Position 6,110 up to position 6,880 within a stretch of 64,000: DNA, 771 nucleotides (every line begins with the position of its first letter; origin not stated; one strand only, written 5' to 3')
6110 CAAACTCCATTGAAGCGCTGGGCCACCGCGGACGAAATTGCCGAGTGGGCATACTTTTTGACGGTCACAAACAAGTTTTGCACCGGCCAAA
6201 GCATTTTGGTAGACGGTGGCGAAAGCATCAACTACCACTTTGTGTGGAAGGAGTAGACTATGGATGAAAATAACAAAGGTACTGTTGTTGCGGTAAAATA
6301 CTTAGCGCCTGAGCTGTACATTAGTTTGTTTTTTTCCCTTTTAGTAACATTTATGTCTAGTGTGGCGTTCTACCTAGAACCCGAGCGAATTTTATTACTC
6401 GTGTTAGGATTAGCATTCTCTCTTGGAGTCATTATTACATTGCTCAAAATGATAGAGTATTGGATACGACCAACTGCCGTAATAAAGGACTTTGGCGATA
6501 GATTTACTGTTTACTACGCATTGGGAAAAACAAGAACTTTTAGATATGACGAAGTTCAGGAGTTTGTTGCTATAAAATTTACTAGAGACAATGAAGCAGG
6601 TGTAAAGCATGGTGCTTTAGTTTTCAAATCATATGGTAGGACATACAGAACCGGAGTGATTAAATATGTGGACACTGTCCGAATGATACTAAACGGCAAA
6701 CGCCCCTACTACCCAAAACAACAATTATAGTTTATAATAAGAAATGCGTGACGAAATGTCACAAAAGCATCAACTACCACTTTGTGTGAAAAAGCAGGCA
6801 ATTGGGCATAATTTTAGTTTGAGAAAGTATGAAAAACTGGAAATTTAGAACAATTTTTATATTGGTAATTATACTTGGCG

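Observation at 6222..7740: Nested direct repeats (A-X-B-A-Y-B) mark two AT-rich orphan gene cassettes stacked behind the SDR gene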

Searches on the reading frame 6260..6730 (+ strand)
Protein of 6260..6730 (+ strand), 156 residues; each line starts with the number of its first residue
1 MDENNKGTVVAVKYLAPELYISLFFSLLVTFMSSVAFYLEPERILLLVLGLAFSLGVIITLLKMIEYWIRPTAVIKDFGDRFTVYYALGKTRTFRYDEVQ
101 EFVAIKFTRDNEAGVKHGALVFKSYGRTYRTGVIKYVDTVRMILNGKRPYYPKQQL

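Call 7: search_protein_families(library=pfam, proteins=[window:6260-6730:+], max_evalue=0.01)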
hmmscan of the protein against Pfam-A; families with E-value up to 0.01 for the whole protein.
window:6260-6730:+ (156 aa): 0 families

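Call 8: search_protein_families(library=phrogs, proteins=[window:6260-6730:+], max_evalue=0.01)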
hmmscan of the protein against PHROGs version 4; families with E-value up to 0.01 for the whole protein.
window:6260-6730:+ (156 aa): 0 families

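Call 9: search_protein_families(library=padloc, proteins=[window:6260-6730:+], max_evalue=0.01)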
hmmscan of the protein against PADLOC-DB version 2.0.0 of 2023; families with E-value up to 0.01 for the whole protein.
window:6260-6730:+ (156 aa): 0 families

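Call 10: find_encoding_contigs(protein=window:6260-6730:+, flank=6000, max_places=10)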
Protein window:6260-6730:+ (156 aa): no gene with exactly this product is on record in the collection.

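Call 13: find_homologous_proteins(query=window:6260-6730:+)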
Query window:6260-6730:+ (156 aa): 5 proteins with E <= 0.001 among 43 candidates.
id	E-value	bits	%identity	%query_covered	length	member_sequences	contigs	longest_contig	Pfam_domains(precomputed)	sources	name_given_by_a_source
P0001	3.9e-89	315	94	100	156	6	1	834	-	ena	-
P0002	1.1e-83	297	90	100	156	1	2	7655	-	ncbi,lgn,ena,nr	ncbi:MAG: hypothetical protein IKC58_06180 [Clostridia bacterium]|nr:hypothetical protein [Clostridi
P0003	1.9e-51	192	61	100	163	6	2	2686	-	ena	-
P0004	1.9e-45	173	58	100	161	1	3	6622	-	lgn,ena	-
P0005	2.2e-32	130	47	99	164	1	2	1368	-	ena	-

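Call 15: find_encoding_contigs(protein=P0002, flank=8000, max_places=6)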
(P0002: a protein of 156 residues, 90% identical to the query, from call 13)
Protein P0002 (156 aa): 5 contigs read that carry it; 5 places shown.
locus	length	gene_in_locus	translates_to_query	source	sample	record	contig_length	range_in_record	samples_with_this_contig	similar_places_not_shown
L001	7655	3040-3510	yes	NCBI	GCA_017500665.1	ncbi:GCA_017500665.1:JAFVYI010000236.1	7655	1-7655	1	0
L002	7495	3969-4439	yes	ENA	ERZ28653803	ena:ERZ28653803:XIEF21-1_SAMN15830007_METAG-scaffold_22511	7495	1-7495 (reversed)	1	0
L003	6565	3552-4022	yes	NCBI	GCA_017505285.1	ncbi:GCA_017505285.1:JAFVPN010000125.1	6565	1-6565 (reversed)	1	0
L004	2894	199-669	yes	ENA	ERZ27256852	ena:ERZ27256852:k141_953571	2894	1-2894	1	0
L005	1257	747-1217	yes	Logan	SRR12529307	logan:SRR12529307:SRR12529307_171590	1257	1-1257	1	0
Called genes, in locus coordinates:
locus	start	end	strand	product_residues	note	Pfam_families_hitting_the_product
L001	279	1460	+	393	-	-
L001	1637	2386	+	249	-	PF02592:Vut_1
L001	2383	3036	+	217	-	PF00106:adh_short, PF01370:Epimerase (weak), PF13561:adh_short_C2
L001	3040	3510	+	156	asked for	-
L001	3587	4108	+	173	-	-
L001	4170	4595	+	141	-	-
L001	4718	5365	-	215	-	-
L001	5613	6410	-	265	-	PF00590:TP_methylase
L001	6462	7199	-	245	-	PF05175:MTS, PF06325:PrmA, PF02475:TRM5-TYW2_MTfase (weak)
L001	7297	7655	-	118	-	?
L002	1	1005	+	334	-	?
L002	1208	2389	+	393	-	-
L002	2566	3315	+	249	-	PF02592:Vut_1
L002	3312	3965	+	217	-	PF00106:adh_short, PF01370:Epimerase (weak), PF13561:adh_short_C2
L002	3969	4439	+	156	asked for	-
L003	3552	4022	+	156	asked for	-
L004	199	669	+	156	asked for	-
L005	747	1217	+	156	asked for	-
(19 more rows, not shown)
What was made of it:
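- X-Z1-Z2, for example, was recovered four times (call 15).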

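Call 16: find_encoding_contigs(protein=P0004, flank=8000, max_places=6)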
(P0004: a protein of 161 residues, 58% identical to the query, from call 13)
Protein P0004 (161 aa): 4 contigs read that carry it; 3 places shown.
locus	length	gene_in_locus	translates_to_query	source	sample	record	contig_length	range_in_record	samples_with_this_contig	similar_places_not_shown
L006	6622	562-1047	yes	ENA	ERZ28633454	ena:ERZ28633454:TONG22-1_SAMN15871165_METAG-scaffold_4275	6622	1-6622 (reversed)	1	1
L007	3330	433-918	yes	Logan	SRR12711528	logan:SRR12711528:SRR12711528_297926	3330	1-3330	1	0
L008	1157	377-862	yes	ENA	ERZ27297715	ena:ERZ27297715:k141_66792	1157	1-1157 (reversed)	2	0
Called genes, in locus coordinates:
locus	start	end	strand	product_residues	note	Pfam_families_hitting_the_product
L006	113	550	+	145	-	-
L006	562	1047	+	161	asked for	-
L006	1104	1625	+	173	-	-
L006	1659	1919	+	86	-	-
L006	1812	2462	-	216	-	-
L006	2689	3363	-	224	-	-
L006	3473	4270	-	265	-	PF00590:TP_methylase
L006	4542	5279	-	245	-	PF05175:MTS, PF06325:PrmA, PF02475:TRM5-TYW2_MTfase (weak)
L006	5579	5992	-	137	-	-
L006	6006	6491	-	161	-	PF04073:tRNA_edit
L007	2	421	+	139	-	?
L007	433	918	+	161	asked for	-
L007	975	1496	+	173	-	-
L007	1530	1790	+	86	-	-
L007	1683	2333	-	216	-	-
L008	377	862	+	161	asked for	-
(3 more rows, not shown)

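Call 23: find_encoding_contigs(protein=P0003, flank=8000, max_places=6)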
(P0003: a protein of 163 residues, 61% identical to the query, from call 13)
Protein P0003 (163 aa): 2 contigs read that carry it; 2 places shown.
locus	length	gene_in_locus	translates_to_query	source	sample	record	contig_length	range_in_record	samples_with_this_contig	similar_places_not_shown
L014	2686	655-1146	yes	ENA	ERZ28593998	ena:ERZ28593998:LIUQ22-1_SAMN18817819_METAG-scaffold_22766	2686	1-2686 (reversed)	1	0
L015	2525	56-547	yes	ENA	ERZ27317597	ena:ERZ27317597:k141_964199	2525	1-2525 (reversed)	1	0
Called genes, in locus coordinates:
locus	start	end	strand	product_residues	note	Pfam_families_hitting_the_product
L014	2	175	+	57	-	?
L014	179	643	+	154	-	-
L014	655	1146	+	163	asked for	-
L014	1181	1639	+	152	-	-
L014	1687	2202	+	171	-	-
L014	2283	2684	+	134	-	?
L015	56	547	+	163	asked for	-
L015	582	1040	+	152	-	-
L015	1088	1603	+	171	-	-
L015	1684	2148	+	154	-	-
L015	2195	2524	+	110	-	?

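Call 35: find_homologous_proteins(query=A1, max_evalue=0.001)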
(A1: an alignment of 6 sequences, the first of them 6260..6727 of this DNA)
Query A1 (6 sequences) (156 aa, profile of the alignment): 8 proteins with E <= 0.001 among 2213 candidates.
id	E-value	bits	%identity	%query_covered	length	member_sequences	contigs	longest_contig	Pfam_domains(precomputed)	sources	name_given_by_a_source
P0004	2.2e-86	306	58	100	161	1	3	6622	-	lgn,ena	-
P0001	1.7e-84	300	94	100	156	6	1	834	-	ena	-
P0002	1.4e-83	297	90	100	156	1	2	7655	-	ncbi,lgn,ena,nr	ncbi:MAG: hypothetical protein IKC58_06180 [Clostridia bacterium]|nr:hypothetical protein [Clostridi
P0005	5.4e-82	291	47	99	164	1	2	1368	-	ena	-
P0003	7.6e-82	291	61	100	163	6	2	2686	-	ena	-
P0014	2.9e-42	162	36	99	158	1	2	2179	-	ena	-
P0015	4.3e-34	136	46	100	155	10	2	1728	-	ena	-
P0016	1.2e-33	134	46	100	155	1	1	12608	-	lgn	-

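Call 42: predict_structure(alignment_id=A3)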
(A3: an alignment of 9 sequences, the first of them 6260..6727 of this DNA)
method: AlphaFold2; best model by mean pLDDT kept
length: 156 residues; sequences in the alignment: 9
mean_pLDDT: 75.8   pTM: 0.59
mean pLDDT of the five models: 75.8, 75.0, 74.8, 72.8, 70.9
residues with pLDDT >= 90: 1; 70-90: 118; 50-70: 31; < 50: 6
segments of 3 or more residues with pLDDT < 50: 1-3, 154-156
pLDDT, mean of each block of 10 residues (from residue 1): 61 71 77 70 70 79 74 82 83 87 76 69 87 84 83 50
secondary structure, 60 per line:
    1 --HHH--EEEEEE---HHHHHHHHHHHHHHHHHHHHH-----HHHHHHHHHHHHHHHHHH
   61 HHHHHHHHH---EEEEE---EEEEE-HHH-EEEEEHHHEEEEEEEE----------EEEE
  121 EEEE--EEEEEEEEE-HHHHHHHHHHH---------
elements in order: E8-13 H17-37 H43-69 E73-77 E81-85 E91-95 E99-106 E117-124 E127-135 H137-147
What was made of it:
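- On Bacterial PH-domain membrane proteins (YdbS-like): The AF2 model (pLDDT 76) has helices 17-37 and 43-69, six strands and helix 137-147 (call 42).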

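Call 44: search_protein_representatives(alignment_id=A3)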
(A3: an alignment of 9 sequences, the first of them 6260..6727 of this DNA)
Query: 9 sequences, 161 profile positions. Proteins with E-value up to 0.001 (for the whole library): 11; up to 1e-10: 7; up to 1e-30: 3. The best 11 are listed.
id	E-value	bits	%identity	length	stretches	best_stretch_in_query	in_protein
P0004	4.1e-78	277.1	-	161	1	1-161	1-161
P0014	2.6e-61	222.6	-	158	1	1-159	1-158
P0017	3.1e-54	199.6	-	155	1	1-161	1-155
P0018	7.3e-27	110.6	-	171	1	1-157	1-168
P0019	6.0e-25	104.4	-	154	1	1-158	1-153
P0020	1.1e-14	71.0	-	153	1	1-149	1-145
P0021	2.4e-11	60.1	-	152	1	2-153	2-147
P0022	3.1e-10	56.5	-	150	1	11-153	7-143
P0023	3.9e-07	46.4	-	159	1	1-159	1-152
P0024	2.0e-06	44.1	-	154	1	9-148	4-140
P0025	8.7e-05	38.8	-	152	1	18-158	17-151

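Call 50: fold_search(model_id=the predicted structure, library=pdb)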
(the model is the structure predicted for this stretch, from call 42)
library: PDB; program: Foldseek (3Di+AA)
matches with E <= 10: 427; with E <= 0.001: 0
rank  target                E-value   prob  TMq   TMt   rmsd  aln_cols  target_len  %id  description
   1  3voq_B                1.4e-02  1.00  0.34  0.45   3.2        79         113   10  Crystal structure of the pleckstrin homology domain of human Sin1, a TORC2 subunit (released 2012-04-11)
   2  3voq_A                3.2e-02  1.00  0.35  0.44   3.5        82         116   10  Crystal structure of the pleckstrin homology domain of human Sin1, a TORC2 subunit (released 2012-04-11)
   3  7lc1_B                3.6e-02  0.99  0.34  0.25   3.3        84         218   10  Crystal Structure of KRAS4b (GMPPNP-bound) in complex with the RBD-PH domains of SIN1 (released 2021-08-04)
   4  4tkn_C                3.6e-02  0.96  0.30  0.20   4.5        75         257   12  Structure of the SNX17 FERM domain bound to the second NPxF motif of KRIT1 (released 2014-07-30)
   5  2yf0                  4.0e-02  1.00  0.37  0.13   6.9        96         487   14  Human Myotubularin related protein 6 (MTMR6) (released 2011-04-13)
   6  3tvv_B                8.0e-02  0.97  0.31  0.21   4.9        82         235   12  Structure of the tandem PH domains of Rtt106 (residues 68-315) (released 2012-02-01)
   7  3u12_A                8.5e-02  0.90  0.31  0.43   3.8        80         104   11  The pleckstrin homology (PH) domain of USP37 (released 2011-11-09)
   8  6upk_H                1.5e-01  0.99  0.37  0.15   3.1        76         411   14  Structure of FACT_subnucleosome complex 1 (released 2019-12-11)
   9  8kei_D                1.5e-01  0.84  0.43  0.41   6.5       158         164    8  Cryo-EM structure of NADPH oxidase 2 in complex with p22phox and EROS (released 2024-05-22)
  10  8b6h_DO               1.9e-01  0.41  0.29  0.13  11.9       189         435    9  Cryo-EM structure of cytochrome c oxidase dimer (complex IV) from respiratory supercomplex of Tetrahymena thermophila (released 2023-03-29)
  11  6vbu_5                3.0e-01  0.57  0.27  0.16   4.0        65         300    6  Structure of the bovine BBSome complex (released 2020-01-29)
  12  2cye_C                3.5e-01  0.12  0.14  0.15   7.6        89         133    9  Crystal structure of Thioesterase complexed with coenzyme A and Zn from Thermus thermophilus HB8 (released 2006-01-06)
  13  4dx9_Y                3.8e-01  0.57  0.30  0.34   4.7        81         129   12  ICAP1 in complex with integrin beta 1 cytoplasmic tail (released 2013-01-09)
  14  9s3g_j                3.8e-01  0.28  0.23  0.09   9.7        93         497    5  State 1 MAP3 RNA Pol II activated elongation complex with SETD2 and upstream hexasome (released 2025-11-12)
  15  4gxb_A                4.7e-01  0.57  0.30  0.19   4.6        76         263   12  Structure of the SNX17 atypical FERM domain bound to the NPxY motif of P-selectin (released 2013-03-13)
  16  3dcx_B                5.3e-01  0.85  0.36  0.47   3.7        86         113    9  Crystal structure of a duf1696 family protein with a pleckstrin-homology domain (shew_0819) from shewanella loihica pv (released 2008-07-29)
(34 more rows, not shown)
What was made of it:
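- On Bacterial PH-domain membrane proteins (YdbS-like): The best Foldseek PDB hits are PH domains: 3voq at E 0.014 (prob 1.0) and the bacterial 3dcx at E 0.5 (call 50).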

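Call 64: search_protein_families(library=pfam, alignment_id=A3, max_evalue=1)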
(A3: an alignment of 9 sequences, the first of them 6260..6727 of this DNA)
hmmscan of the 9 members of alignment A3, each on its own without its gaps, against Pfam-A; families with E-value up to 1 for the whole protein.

A. member 1, window:6260-6727:+ (156 aa): 1 family
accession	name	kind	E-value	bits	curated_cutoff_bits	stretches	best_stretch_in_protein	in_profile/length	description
PF00003.28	7tm_3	-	0.038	14.1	33.5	1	12-68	38-98/251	7 transmembrane sweet-taste receptor of 3 GCPR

B. families by the number of members that match (of 9 scanned): 7 families
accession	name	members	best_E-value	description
PF12650.12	DUF3784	2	0.2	Domain of unknown function (DUF3784)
PF24677.1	DUF7657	1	0.0042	Domain of unknown function (DUF7657)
PF04276.17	DUF443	1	0.036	Protein of unknown function (DUF443)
PF00003.28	7tm_3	1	0.038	7 transmembrane sweet-taste receptor of 3 GCPR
PF01061.29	ABC2_membrane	1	0.048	ABC-2 type transporter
PF09843.14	DUF2070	1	0.25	Predicted membrane protein (DUF2070)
PF00695.24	vMSA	1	0.46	Major surface antigen from hepadnavirus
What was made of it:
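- On Bacterial PH-domain membrane proteins (YdbS-like): No PH-family Pfam hit in any of 9 family members at E <= 1 (call 64).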

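Call 65: fold_search(model_id=the predicted structure, library=viral)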
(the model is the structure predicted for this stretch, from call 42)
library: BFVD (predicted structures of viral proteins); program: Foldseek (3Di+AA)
matches with E <= 10: 281; with E <= 0.001: 0
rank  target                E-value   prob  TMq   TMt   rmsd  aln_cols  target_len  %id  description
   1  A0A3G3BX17            2.1e-02  0.99  0.30  0.53   5.8        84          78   20  Uncharacterized protein [Bacillus phage vB_BpsS-36]
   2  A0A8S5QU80            3.5e-02  0.99  0.32  0.46   4.2        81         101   14  Uncharacterized protein [Siphoviridae sp. ctf4O12]
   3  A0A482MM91            1.9e-01  0.33  0.23  0.24  18.1       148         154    8  Uncharacterized protein [Burkholderia phage BcepSauron]
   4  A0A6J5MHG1            2.5e-01  0.30  0.19  0.24   6.7        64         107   14  Uncharacterized protein [uncultured Caudovirales phage]
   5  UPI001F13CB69         2.8e-01  0.93  0.32  0.49   3.8        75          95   13  (no name look-up for this kind of identifier)
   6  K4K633                2.8e-01  0.90  0.26  0.38   4.0        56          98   12  Uncharacterized protein [Caulobacter phage CcrColossus]
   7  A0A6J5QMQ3            3.9e-01  0.12  0.15  0.24  14.1        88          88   10  Uncharacterized protein [uncultured Caudovirales phage]
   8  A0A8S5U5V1            5.2e-01  0.28  0.28  0.25  17.2       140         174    6  Uncharacterized protein [Siphoviridae sp. cteLh2]
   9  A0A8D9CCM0            6.5e-01  0.20  0.26  0.27  15.2       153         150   11  Uncharacterized protein [uncultured marine phage]
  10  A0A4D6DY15            6.5e-01  0.16  0.16  0.21   4.5        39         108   18  Uncharacterized protein [Edwardsiella phage pEt-SU]
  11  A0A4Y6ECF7            6.5e-01  0.13  0.13  0.10   6.2        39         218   28  Uncharacterized protein [Vibrio phage Pontus]
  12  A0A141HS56            7.3e-01  0.16  0.21  0.21   7.6        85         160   14  (no name in the UniProt tables at hand)
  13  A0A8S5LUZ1            7.3e-01  0.09  0.20  0.17  20.1       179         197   10  Uncharacterized protein [Siphoviridae sp. ctRg61]
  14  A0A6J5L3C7            8.2e-01  0.09  0.14  0.13   7.0        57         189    9  Essential recombination function protein [uncultured Caudovirales phage]
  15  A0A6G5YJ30            8.7e-01  0.18  0.24  0.34   5.8        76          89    8  (no name in the UniProt tables at hand)
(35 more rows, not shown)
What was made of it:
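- Tried and rejected: Foldseek of X against viral structures found nothing significant (call 65).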

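Call 67: find_encoding_contigs(protein=P0001, flank=5000, max_places=6)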
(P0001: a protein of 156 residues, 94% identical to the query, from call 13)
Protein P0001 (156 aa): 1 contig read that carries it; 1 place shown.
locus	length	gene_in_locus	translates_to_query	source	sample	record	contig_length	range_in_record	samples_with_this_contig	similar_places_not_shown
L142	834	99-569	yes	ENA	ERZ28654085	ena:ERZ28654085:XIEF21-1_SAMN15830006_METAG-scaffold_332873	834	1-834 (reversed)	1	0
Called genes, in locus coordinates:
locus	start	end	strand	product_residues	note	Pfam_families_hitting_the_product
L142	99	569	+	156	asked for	-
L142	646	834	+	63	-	?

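Call 68: find_encoding_contigs(protein=P0016, flank=8000, max_places=4)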
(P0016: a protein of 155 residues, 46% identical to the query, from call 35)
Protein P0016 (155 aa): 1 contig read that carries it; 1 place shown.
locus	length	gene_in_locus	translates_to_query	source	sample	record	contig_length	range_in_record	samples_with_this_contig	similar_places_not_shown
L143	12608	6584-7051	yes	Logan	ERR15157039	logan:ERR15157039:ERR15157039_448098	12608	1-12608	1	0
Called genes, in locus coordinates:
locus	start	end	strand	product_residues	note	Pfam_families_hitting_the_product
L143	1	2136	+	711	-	?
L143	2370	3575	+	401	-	PF06803:DUF1232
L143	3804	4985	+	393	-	-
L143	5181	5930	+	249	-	PF02592:Vut_1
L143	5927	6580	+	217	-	PF00106:adh_short, PF01370:Epimerase (weak), PF13561:adh_short_C2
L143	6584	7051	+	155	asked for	-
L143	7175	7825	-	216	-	-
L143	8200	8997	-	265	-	PF00590:TP_methylase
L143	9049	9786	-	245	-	PF05175:MTS, PF06325:PrmA, PF02475:TRM5-TYW2_MTfase (weak)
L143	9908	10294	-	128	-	-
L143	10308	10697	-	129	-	PF04073:tRNA_edit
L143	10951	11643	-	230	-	PF01520:Amidase_3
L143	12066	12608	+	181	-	?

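Call 69: find_encoding_contigs(protein=P0014, flank=5000, max_places=4)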
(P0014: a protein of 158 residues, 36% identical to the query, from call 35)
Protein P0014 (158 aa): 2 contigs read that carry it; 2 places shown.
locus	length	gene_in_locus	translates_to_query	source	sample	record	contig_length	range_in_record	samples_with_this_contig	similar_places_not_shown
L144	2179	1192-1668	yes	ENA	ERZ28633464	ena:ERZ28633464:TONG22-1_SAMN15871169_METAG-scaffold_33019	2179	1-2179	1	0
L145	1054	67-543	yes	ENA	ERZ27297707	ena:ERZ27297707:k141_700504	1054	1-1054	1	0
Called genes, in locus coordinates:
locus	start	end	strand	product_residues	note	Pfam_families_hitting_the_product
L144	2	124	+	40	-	?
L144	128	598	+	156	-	-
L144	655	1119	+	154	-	-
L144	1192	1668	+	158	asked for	-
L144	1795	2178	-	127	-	?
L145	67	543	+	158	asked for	-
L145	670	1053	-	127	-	?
